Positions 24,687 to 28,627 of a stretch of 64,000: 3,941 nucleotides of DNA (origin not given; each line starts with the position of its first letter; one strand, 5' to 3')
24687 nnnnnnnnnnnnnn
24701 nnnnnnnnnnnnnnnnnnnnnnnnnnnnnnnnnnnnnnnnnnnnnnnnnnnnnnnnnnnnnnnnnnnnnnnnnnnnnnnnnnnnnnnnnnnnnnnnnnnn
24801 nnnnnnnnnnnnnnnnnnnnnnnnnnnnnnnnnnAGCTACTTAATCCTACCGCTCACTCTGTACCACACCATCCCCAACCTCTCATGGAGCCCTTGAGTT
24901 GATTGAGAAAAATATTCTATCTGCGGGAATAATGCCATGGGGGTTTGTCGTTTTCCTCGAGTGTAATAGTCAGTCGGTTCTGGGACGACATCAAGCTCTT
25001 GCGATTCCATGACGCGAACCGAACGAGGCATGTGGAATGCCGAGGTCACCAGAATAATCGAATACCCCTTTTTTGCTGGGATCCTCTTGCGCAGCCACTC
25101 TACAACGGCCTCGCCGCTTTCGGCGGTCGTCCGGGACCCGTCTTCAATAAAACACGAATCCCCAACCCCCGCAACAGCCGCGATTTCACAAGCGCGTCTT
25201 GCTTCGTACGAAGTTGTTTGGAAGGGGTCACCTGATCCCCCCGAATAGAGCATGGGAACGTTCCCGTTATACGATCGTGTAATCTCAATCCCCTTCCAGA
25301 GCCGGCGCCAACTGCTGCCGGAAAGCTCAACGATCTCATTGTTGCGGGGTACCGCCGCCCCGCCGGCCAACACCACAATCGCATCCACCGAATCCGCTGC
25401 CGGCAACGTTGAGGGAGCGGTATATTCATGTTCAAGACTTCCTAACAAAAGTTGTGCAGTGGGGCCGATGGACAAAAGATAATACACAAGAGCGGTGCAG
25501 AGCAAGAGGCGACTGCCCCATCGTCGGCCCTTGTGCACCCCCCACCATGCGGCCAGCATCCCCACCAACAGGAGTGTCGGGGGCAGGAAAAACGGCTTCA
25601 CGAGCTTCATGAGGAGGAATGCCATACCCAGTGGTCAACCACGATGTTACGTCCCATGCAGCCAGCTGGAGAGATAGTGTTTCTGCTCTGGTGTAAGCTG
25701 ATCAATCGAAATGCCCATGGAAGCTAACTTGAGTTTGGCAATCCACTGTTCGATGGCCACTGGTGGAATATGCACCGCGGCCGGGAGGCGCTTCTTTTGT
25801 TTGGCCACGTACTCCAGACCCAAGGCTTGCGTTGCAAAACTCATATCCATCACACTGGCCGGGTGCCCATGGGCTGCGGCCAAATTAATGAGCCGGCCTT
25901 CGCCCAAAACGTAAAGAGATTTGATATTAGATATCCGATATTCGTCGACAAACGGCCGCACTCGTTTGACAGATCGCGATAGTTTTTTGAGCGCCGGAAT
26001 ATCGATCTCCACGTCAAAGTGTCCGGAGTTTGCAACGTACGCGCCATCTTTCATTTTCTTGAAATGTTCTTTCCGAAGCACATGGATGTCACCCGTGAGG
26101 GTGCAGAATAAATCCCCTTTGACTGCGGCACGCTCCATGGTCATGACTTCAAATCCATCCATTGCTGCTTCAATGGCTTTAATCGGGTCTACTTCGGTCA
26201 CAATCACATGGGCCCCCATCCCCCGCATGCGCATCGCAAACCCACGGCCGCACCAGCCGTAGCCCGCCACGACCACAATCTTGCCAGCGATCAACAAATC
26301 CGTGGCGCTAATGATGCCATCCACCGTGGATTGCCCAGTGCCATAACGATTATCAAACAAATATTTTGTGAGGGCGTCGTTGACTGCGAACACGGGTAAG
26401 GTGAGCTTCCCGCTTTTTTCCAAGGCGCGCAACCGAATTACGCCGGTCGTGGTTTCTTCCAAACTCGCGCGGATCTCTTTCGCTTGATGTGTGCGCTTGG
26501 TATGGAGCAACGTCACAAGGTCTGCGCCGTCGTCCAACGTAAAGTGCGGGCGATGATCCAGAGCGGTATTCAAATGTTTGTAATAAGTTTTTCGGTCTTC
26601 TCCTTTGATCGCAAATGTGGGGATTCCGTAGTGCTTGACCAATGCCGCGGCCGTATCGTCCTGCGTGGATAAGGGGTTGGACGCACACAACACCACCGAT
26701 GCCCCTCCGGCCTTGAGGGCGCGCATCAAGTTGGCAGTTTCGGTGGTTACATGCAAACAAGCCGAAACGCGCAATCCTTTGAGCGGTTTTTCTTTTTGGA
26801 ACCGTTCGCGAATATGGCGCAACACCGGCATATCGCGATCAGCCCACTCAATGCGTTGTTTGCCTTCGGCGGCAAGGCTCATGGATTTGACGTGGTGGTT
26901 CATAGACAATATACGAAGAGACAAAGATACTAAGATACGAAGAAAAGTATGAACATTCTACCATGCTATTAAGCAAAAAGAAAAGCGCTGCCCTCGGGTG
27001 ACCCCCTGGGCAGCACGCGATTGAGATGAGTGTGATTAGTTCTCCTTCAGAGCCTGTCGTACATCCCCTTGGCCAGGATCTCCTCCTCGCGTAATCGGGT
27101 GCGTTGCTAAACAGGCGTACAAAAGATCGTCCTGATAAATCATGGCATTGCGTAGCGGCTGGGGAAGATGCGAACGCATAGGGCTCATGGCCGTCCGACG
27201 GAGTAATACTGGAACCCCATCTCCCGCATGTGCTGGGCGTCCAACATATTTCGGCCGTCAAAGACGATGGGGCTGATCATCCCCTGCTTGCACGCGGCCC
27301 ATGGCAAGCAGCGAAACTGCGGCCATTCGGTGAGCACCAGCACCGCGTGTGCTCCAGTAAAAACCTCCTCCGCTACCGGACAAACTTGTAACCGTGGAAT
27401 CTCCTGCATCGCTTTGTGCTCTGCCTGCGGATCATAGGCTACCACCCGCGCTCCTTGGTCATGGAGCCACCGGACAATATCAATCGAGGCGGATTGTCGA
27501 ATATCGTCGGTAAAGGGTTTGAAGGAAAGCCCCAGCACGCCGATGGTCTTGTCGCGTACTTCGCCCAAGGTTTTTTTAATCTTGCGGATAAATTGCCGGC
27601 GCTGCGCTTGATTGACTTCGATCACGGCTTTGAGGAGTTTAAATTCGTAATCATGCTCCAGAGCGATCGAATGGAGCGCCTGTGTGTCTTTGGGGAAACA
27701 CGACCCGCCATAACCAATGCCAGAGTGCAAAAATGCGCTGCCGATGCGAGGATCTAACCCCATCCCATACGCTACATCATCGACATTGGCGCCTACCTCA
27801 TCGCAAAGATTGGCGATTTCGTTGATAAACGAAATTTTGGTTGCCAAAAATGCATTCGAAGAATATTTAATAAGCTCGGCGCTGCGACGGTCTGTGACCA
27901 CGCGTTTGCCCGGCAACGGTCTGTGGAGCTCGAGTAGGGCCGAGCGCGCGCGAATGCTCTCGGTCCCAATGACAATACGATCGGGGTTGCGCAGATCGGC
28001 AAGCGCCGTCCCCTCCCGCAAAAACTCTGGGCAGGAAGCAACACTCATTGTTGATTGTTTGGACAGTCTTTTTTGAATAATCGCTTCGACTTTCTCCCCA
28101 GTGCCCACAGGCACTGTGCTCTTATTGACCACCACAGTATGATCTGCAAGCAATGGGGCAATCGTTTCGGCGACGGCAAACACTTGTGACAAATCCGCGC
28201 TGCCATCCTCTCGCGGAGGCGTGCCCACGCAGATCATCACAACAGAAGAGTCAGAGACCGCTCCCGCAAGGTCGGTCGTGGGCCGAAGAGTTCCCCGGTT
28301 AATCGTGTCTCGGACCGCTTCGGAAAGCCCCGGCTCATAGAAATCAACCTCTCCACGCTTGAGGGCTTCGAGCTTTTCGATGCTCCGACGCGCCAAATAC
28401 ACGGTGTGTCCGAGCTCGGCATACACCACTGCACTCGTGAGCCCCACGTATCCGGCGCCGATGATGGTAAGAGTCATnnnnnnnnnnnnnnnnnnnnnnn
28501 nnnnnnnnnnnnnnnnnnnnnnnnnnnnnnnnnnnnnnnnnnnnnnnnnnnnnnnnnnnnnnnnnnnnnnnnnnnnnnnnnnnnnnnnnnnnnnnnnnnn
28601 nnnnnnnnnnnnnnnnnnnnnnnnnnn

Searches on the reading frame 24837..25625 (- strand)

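Call 85: search_protein_families(library=pfam, proteins=[window:24837-25625:-], max_evalue=0.00001)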
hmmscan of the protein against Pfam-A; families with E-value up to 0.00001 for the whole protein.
window:24837-25625:- (262 aa): 1 family
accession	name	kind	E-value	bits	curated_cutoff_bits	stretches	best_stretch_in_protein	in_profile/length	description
PF02698.23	DUF218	-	1.7e-19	70.5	27.6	1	81-251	1-133/133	DUF218 domain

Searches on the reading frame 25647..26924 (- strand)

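Call 85: search_protein_families(library=pfam, proteins=[window:25647-26924:-], max_evalue=0.00001)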
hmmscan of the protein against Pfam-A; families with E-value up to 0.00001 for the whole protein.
window:25647-26924:- (425 aa): 4 families
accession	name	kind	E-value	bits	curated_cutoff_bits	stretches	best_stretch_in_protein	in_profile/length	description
PF05221.23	AdoHcyase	-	2.9e-58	197.8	25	2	10-146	2-142/299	S-adenosyl-L-homocysteine hydrolase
PF00670.27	AdoHcyase_NAD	-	3.4e-54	183.8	27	1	192-353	1-162/162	S-adenosyl-L-homocysteine hydrolase, NAD binding domain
PF07991.19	KARI_N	-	3.7e-09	36.8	20.6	1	212-308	2-102/165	Acetohydroxy acid isomeroreductase, NADPH-binding domain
PF02826.25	2-Hacid_dh_C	-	8.3e-08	32.2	25.1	1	212-302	34-128/178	D-isomer specific 2-hydroxyacid dehydrogenase, NAD binding domain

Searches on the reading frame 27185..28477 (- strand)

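Call 8: search_protein_families(library=pfam, proteins=[window:27185-28477:-], max_evalue=0.01)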
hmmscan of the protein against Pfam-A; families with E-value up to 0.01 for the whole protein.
window:27185-28477:- (430 aa): 8 families
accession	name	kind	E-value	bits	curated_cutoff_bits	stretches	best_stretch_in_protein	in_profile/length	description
PF03721.20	UDPG_MGDP_dh_N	-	2.3e-54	184.3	27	1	1-181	1-184/187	UDP-glucose/GDP-mannose dehydrogenase family, NAD binding domain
PF00984.24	UDPG_MGDP_dh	-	2.2e-38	130.7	25.4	1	198-290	1-93/94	UDP-glucose/GDP-mannose dehydrogenase family, central domain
PF03720.21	UDPG_MGDP_dh_C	-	1.5e-30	106.1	30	1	313-413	1-102/103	UDP-glucose/GDP-mannose dehydrogenase family, UDP binding domain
PF00070.33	Pyr_redox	-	2e-05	25.5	22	1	3-36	2-35/82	Pyridine nucleotide-disulphide oxidoreductase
PF01210.29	NAD_Gly3P_dh_N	-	0.0002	21.8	23.1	1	3-155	2-139/158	NAD-dependent glycerol-3-phosphate dehydrogenase N-terminus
PF03446.21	NAD_binding_2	-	0.00056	20.4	21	1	3-137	2-110/161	NAD binding domain of 6-phosphogluconate dehydrogenase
PF02558.23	ApbA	-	0.0013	18.8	22.2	1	4-101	2-91/150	Ketopantoate reductase PanE/ApbA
PF02826.25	2-Hacid_dh_C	-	0.0033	17.3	25.1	0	2-41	38-77/178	D-isomer specific 2-hydroxyacid dehydrogenase, NAD binding domain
